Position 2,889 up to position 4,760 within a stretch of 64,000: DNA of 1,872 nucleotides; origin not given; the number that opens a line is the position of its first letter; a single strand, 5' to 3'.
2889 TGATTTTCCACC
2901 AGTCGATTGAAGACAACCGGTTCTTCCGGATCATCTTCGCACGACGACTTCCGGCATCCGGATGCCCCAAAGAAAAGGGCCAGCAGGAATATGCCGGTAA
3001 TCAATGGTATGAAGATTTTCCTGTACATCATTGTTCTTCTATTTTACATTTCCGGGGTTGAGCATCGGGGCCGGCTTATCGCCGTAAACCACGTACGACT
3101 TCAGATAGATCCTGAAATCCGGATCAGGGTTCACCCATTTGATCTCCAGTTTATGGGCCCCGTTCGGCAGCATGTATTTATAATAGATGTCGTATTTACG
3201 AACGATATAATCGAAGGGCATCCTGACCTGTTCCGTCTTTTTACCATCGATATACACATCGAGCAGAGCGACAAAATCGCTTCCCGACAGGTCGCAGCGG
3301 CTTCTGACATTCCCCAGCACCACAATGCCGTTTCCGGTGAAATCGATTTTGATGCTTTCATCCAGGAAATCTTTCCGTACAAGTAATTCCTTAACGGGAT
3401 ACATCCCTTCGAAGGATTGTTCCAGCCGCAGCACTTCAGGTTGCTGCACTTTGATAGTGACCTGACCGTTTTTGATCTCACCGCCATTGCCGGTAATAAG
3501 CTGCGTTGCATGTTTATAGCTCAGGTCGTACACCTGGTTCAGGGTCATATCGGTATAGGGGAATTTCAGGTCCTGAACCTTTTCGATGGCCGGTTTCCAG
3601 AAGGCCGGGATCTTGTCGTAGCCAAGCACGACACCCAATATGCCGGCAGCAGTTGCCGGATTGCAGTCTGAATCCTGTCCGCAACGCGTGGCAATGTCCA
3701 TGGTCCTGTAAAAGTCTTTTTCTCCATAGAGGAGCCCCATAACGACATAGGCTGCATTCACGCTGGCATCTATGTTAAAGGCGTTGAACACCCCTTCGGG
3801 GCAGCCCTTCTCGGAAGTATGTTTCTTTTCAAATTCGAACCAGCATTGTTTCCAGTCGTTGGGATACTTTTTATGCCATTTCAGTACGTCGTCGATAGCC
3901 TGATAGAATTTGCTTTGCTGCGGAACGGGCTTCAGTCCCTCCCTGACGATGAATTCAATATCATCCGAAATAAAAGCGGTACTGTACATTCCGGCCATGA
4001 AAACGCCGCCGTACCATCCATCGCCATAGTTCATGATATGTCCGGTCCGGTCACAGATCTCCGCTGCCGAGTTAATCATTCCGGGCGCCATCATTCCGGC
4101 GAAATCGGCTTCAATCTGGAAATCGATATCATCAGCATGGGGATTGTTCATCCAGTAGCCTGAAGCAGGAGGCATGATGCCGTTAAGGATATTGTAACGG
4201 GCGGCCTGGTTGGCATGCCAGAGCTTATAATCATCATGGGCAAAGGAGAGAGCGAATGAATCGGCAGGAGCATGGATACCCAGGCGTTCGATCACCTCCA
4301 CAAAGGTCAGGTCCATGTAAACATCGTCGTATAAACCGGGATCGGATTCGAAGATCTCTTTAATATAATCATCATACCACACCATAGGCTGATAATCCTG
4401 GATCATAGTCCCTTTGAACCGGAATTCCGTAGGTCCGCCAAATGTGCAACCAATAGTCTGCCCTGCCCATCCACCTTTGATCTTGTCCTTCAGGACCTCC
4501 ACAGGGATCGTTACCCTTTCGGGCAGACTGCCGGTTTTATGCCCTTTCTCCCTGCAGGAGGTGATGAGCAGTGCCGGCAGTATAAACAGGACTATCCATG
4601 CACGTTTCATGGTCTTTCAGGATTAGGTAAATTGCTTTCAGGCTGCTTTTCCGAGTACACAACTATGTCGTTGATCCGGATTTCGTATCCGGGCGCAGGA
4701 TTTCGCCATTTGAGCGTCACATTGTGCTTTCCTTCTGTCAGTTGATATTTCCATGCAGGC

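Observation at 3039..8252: ARH-fold enzymes that are exported and fused to carbohydrate-binding-like modules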

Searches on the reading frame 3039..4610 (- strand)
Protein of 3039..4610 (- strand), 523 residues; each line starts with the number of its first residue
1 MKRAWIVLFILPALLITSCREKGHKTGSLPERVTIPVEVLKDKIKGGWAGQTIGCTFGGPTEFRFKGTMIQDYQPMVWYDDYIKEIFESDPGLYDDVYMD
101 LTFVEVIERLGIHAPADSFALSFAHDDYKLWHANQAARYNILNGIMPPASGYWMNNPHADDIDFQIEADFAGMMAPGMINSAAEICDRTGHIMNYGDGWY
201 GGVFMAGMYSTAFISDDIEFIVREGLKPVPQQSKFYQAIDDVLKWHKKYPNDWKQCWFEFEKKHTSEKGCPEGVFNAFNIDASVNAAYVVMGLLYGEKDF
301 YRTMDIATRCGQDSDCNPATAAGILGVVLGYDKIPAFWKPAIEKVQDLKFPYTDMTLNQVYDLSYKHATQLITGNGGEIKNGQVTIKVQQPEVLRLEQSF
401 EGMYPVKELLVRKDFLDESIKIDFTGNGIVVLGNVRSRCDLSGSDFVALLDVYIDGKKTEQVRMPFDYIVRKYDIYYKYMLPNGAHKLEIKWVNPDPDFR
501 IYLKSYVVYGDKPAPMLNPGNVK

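Call 3: search_protein_families(library=pfam, proteins=[window:3039-4610:-], max_evalue=0.01)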
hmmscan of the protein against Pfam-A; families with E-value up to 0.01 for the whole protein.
window:3039-4610:- (523 aa): 1 family
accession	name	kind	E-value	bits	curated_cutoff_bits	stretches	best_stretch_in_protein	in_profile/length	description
PF03747.19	ADP_ribosyl_GH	-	5.1e-38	131.8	26.2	1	46-336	1-286/287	ADP-ribosylglycohydrolase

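Call 6: search_protein_families(library=ncbifam, proteins=[window:3039-4610:-], max_evalue=0.001)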
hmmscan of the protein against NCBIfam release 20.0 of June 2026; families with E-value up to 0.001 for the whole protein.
window:3039-4610:- (523 aa): 0 families

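Call 9: search_solved_structures(query=window:3039-4610:-, max_evalue=0.01, show_alignments=2)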
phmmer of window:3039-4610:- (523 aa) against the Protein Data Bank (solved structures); distinct sequences matched with E-value up to 0.01: 0.

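Call 11: find_homologous_proteins(query=window:3039-4610:-, max_evalue=0.00001)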
Query window:3039-4610:- (523 aa): 8000 proteins with E <= 0.00001 among 8000 candidates; the best 120 are listed.
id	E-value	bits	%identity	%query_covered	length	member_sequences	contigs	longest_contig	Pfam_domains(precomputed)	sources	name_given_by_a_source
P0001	0.0e+0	1033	83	98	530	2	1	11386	PF03747.20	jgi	-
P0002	0.0e+0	1032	83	97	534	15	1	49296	PF03747.20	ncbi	-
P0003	0.0e+0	1019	82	96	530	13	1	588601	PF03747.20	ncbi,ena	-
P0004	0.0e+0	1015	81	97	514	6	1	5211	PF03747.20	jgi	-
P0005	0.0e+0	1011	80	96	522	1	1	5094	PF03747.20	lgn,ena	-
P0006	0.0e+0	1011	79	99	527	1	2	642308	PF03747.20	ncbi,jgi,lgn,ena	ncbi:MAG: ADP-ribosylglycohydrolase family protein [Bacteroidales bacterium]|jgi:hypothetical protei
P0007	0.0e+0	1010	81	95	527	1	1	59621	PF03747.20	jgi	jgi:hypothetical protein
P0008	5.5e-297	1004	80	96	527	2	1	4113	PF03747.20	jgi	-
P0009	5.6e-297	1004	80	99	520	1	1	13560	PF03747.20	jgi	jgi:ADP-ribosylglycohydrolase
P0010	1.4e-296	1003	80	99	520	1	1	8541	PF03747.20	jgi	jgi:ADP-ribosylglycohydrolase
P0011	2.2e-296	1002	81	96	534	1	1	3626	PF03747.20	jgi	-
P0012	2.3e-296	1002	81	96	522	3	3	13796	PF03747.20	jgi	jgi:hypothetical protein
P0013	5.1e-296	1001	80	96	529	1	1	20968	PF03747.20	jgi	jgi:hypothetical protein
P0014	8.5e-296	1000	78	100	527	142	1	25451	PF03747.20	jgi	jgi:hypothetical protein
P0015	1.3e-294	996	78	98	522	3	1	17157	PF03747.20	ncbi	-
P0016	1.3e-294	996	79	98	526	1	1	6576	PF03747.20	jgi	jgi:hypothetical protein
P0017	4.1e-294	995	80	98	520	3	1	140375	PF03747.20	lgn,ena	-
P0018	9.7e-294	993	80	97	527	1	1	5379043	PF03747.20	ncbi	-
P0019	4.1e-293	991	78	98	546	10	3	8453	PF03747.20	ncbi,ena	-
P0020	1.7e-292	989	79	98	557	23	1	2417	PF03747.20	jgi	-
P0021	8.0e-292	987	79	96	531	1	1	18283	PF03747.20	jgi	jgi:hypothetical protein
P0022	8.9e-292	987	78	99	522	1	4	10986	PF03747.20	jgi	jgi:ADP-ribosylglycohydrolase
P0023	9.9e-292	987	78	99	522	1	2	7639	PF03747.20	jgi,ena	jgi:ADP-ribosylglycohydrolase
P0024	1.7e-291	986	80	96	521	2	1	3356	PF03747.20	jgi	-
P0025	2.5e-290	982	77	99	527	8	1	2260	PF03747.20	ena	-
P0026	4.5e-290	981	77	99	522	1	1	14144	PF03747.20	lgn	-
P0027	5.0e-290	981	79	97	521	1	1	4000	PF03747.20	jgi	jgi:hypothetical protein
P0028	5.5e-290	981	77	99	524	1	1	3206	PF03747.20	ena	-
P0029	8.7e-290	980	77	99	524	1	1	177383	PF03747.20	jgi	jgi:ADP-ribosylglycohydrolase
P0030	1.2e-289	980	78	96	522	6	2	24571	PF03747.20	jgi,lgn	-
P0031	1.2e-289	980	78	96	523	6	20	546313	PF03747.20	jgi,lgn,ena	jgi:hypothetical protein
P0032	1.8e-289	979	78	99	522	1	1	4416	PF03747.20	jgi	jgi:hypothetical protein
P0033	6.5e-289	977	78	96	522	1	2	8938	PF03747.20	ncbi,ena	-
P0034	9.8e-289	977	77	99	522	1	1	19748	PF03747.20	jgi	jgi:hypothetical protein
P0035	1.7e-288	976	78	97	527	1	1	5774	PF03747.20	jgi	jgi:hypothetical protein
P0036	1.8e-288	976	77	99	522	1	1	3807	PF03747.20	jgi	jgi:hypothetical protein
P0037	2.1e-288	976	78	98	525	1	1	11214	PF03747.20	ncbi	-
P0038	2.4e-288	976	79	96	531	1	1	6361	PF03747.20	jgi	jgi:hypothetical protein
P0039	2.7e-288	975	78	99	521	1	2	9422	PF03747.20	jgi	-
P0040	3.3e-288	975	78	97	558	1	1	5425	PF03747.20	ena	-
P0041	4.3e-288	975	76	99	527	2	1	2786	PF03747.20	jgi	jgi:hypothetical protein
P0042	8.4e-288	974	77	100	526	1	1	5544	PF03747.20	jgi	jgi:hypothetical protein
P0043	1.3e-287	973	78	96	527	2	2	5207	PF03747.20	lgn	-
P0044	2.9e-287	972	78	99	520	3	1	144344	PF03747.20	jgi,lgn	jgi:hypothetical protein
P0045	4.2e-287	971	76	99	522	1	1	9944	PF03747.20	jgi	jgi:hypothetical protein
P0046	4.8e-287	971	79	96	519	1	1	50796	PF03747.20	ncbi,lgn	ncbi:MAG: ADP-ribosylglycohydrolase family protein [Bacteroidota bacterium]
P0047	7.1e-287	971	79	96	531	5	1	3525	PF03747.20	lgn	-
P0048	9.5e-287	970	78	97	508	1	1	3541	PF03747.20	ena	-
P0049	1.1e-286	970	77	98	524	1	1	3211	PF03747.20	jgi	jgi:hypothetical protein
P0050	1.3e-286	970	76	99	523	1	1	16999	PF03747.20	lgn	-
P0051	1.6e-286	970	78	98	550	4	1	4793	PF03747.20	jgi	jgi:hypothetical protein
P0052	2.4e-286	969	78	97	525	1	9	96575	PF03747.20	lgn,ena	-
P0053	6.9e-286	967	75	98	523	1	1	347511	PF03747.20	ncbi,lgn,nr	ncbi:MAG: ADP-ribosylglycohydrolase family protein [Bacteroidetes bacterium]|nr:ADP-ribosylglycohydr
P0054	9.7e-286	967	78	98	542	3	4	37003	PF03747.20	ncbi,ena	-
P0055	9.8e-286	967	77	98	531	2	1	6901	PF03747.20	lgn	-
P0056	1.0e-285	967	78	97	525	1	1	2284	PF03747.20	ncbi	-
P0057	1.5e-285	966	78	96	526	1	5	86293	PF03747.20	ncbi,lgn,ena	-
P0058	4.8e-285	965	77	96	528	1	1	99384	PF03747.20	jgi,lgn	jgi:hypothetical protein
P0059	6.3e-285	964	76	99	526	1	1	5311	PF03747.20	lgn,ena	-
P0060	7.6e-285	964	76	99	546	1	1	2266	PF03747.20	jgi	jgi:hypothetical protein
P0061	1.5e-284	963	76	99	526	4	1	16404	PF03747.20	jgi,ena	-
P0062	2.1e-284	963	76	99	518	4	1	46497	PF03747.20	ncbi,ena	-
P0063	2.8e-284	962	76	97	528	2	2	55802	PF03747.20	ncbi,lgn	ncbi:MAG: ADP-ribosylglycohydrolase family protein [Bacteroidota bacterium]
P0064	4.7e-284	961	76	100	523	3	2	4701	PF03747.20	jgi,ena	-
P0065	6.1e-284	961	76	98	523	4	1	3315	PF03747.20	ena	-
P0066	6.7e-284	961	77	98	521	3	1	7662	PF03747.20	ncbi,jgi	jgi:hypothetical protein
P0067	7.6e-284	961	76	97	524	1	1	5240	PF03747.20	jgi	jgi:hypothetical protein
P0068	3.4e-283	959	76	97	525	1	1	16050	PF03747.20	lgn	-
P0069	4.8e-283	958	75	99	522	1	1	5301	PF03747.20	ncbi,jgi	-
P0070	1.0e-282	957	75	100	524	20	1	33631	PF03747.20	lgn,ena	-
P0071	1.1e-282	957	78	98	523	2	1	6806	PF03747.20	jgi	-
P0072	1.1e-282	957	77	96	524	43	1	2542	PF03747.20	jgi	-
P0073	1.9e-282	956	76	95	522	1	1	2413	PF03747.20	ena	-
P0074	2.3e-282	956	75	99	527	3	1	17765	PF03747.20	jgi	-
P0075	5.3e-282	955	79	95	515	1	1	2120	PF03747.20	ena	-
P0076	6.5e-282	954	75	97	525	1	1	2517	PF03747.20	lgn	-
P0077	1.4e-281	953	75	98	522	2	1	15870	PF03747.20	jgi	-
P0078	1.6e-280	950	76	98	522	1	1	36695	PF03747.20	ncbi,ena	-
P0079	3.0e-280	949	76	98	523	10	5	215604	PF03747.20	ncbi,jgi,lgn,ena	-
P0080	3.2e-280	949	76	97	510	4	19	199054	PF03747.20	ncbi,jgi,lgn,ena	-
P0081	4.1e-280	948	79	94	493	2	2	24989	PF03747.20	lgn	-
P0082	8.8e-280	947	74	100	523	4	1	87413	PF03747.20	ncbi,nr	ncbi:MAG: ADP-ribosylglycohydrolase family protein [Bacteroidales bacterium]|nr:ADP-ribosylglycohydr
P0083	3.1e-279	945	75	98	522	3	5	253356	PF03747.20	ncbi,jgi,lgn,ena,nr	ncbi:MAG TPA: ADP-ribosylglycohydrolase family protein [Bacteroidales bacterium]|nr:ADP-ribosylglyco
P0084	3.7e-279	945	75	98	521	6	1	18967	PF03747.20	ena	-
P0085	4.1e-279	945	76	99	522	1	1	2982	PF03747.20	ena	-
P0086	9.1e-279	944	75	99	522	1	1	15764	PF03747.20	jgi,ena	jgi:hypothetical protein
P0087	2.0e-278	943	76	98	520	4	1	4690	PF03747.20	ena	-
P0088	2.3e-278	943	76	97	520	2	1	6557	PF03747.20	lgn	-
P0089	2.4e-278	943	74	100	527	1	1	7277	PF03747.20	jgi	jgi:hypothetical protein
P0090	2.7e-278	942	76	96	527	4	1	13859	PF03747.20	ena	-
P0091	4.3e-278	942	74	98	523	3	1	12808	PF03747.20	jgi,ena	-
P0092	2.4e-277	939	74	100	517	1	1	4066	PF03747.20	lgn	-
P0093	7.0e-277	938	77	93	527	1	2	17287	PF03747.20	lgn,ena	-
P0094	2.1e-276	936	73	99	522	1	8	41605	PF03747.20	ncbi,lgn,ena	-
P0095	2.8e-276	936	73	99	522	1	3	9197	PF03747.20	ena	-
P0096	4.1e-276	935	74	99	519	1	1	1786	PF03747.20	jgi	-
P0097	6.2e-276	935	74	98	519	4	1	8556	PF03747.20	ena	-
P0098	6.8e-276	934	73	99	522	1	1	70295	PF03747.20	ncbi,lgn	-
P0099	2.4e-275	933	75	97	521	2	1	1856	PF03747.20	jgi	jgi:hypothetical protein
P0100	1.1e-274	930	77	94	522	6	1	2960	PF03747.20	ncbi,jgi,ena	jgi:hypothetical protein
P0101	1.3e-274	930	75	97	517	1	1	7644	PF03747.20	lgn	-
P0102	1.3e-274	930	75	97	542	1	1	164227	PF03747.20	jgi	jgi:hypothetical protein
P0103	1.9e-274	930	76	94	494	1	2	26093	PF03747.20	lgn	-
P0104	7.4e-274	928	74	97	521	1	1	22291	PF03747.20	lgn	-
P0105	9.2e-273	924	75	96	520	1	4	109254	PF03747.20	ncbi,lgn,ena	-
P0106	1.1e-272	924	73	99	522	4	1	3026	PF03747.20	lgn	-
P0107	2.8e-272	923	73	99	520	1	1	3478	PF03747.20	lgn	-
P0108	6.5e-272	921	74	98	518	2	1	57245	PF03747.20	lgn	-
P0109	1.1e-271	921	71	99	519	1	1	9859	PF03747.20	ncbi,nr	ncbi:MAG: ADP-ribosylglycohydrolase family protein [Bacteroidota bacterium]|nr:ADP-ribosylglycohydro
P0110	1.9e-270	916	73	98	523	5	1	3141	PF03747.20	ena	-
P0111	4.2e-270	915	73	99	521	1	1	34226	PF03747.20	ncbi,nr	ncbi:MAG: ADP-ribosylglycohydrolase family protein [Lentimicrobium sp.]|nr:ADP-ribosylglycohydrolase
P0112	4.2e-270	915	73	99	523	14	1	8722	PF03747.20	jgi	-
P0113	4.4e-270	915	73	97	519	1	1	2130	PF03747.20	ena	-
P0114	5.0e-270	915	73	99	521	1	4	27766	PF03747.20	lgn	-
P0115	9.6e-270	914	73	99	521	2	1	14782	PF03747.20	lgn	-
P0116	1.7e-269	913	73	99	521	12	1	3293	PF03747.20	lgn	-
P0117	3.1e-269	912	73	98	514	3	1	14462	PF03747.20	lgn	-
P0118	3.3e-269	912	71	99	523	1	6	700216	PF03747.20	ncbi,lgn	-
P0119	5.2e-269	912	73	99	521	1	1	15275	PF03747.20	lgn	-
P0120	8.6e-269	911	72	100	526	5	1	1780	PF03747.20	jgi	-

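Call 23: search_solved_structures(query=A2, max_evalue=1, show_alignments=3)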
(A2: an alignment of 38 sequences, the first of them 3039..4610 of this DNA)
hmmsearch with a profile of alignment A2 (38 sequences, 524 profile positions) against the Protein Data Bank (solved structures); distinct sequences matched with E-value up to 1: 12.
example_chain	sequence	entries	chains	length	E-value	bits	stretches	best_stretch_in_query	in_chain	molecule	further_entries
6dre_A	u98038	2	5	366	2.6e-05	26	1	295-346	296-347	ADP-ribosyl-(Dinitrogen reductase) hydrolase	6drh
2woe_A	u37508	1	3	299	0.035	15.7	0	295-345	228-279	ADP-RIBOSYL-[DINITROGEN REDUCTASE] GLYCOHYDROLASE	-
2woc_A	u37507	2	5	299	0.035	15.7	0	295-345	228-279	ADP-RIBOSYL-[DINITROGEN REDUCTASE] GLYCOHYDROLASE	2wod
1t5j_A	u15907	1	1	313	0.054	15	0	299-351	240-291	Hypothetical protein MJ1187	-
2qty_A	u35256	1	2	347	0.34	12.4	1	302-350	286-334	Poly(ADP-ribose) glycohydrolase ARH3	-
2foz_A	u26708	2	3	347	0.38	12.2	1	302-350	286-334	ADP-ribosylhydrolase like 2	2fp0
2g4k_A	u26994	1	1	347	0.38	12.2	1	302-350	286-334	ADP-ribosylhydrolase 3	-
7akr_AAA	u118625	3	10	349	0.39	12.2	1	302-350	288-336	ADP-ribose glycohydrolase ARH3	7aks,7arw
5zqy_A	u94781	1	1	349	0.39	12.2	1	302-350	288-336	Poly(ADP-ribose) glycohydrolase ARH3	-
9rfd_A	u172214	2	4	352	0.39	12.2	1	302-350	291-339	ADP-ribosylhydrolase ARH3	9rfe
7l9h_C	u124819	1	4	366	0.41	12.1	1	302-350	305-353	ADP-ribose glycohydrolase ARH3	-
6d36_C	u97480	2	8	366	0.42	12.1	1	302-350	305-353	Poly(ADP-ribose) glycohydrolase ARH3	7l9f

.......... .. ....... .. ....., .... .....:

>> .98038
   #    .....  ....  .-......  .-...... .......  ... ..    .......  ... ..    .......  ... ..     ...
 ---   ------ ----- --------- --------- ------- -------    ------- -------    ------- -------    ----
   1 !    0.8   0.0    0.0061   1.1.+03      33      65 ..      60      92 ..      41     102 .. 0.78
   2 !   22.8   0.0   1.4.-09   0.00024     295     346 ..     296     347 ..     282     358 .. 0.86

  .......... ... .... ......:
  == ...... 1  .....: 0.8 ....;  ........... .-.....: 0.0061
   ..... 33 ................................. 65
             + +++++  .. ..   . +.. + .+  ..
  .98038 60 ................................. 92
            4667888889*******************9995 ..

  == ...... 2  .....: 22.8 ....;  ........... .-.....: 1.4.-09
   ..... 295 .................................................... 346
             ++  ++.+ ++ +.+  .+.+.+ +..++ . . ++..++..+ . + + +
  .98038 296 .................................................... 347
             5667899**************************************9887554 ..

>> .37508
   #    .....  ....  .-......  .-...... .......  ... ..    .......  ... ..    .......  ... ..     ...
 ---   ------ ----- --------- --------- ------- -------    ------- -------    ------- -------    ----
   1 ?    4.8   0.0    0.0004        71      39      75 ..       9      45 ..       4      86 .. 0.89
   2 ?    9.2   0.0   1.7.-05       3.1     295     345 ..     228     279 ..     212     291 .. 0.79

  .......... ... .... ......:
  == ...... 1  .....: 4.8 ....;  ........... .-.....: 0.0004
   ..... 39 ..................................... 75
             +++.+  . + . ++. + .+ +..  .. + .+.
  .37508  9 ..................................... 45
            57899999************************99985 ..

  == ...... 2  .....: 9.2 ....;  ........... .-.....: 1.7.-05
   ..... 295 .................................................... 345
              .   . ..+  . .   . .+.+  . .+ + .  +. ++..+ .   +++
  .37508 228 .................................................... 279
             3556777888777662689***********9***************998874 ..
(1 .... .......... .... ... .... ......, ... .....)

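Call 24: find_encoding_contigs(protein=P0018, flank=10000, max_places=3)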
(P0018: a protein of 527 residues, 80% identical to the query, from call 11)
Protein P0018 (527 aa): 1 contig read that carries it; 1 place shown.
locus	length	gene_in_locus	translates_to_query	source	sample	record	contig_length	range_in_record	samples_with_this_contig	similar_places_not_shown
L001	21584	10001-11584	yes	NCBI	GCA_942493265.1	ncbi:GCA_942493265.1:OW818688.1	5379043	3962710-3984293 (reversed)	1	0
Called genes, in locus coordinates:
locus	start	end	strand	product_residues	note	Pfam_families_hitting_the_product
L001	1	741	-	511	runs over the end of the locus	-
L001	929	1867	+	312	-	PF00294:PfkB, PF08543:Phos_pyr_kin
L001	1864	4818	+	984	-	PF13620:CarboxypepD_reg, PF13715:CarbopepD_reg_2, PF07715:Plug, PF00593:TonB_dep_Rec_b-barrel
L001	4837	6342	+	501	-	PF14322:SusD-like_3, PF07980:SusD_RagB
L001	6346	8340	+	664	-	PF03747:ADP_ribosyl_GH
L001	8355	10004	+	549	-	PF03747:ADP_ribosyl_GH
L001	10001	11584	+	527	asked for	PF03747:ADP_ribosyl_GH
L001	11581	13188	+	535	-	PF00756:Esterase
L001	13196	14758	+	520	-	PF00756:Esterase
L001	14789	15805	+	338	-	PF06800:Sugar_transport, PF07168:Ureide_permease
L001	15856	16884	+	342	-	-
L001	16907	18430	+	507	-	PF00939:Na_sulph_symp, PF03600:CitMHS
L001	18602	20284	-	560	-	PF04389:Peptidase_M28, PF01546:Peptidase_M20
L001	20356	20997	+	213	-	-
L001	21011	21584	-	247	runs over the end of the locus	-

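Call 27: search_protein_representatives(protein=window:3039-4610:-)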
Query: 523 residues. Proteins with E-value up to 0.001 (for the whole library): 3401; up to 1e-10: 2076; up to 1e-30: 474. The best 150 are listed.
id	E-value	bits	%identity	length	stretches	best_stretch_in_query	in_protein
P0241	7.2e-170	582.8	54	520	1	24-507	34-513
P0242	5.9e-163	560.0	50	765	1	30-514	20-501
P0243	3.8e-161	554.0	39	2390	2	34-389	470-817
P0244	6.6e-159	546.6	53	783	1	36-510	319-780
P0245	9.7e-159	546.1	51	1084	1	30-509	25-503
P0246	1.3e-157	542.4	52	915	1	40-510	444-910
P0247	3.9e-154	530.9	49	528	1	28-514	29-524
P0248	1.1e-153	529.4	48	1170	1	29-512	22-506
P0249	4.8e-153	527.3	49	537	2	30-437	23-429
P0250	6.1e-153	526.9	60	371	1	29-396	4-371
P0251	6.1e-152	523.6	48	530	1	7-516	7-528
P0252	2.9e-151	521.4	48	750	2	74-510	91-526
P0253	1.8e-150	518.7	50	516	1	37-510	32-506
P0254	3.7e-148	511.1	58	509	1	12-385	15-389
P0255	2.5e-143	495.2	42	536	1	13-510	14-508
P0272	1.2e-102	360.9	47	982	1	39-399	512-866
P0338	1.1e-76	275.3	41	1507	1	39-401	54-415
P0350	5.7e-74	266.3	38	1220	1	36-389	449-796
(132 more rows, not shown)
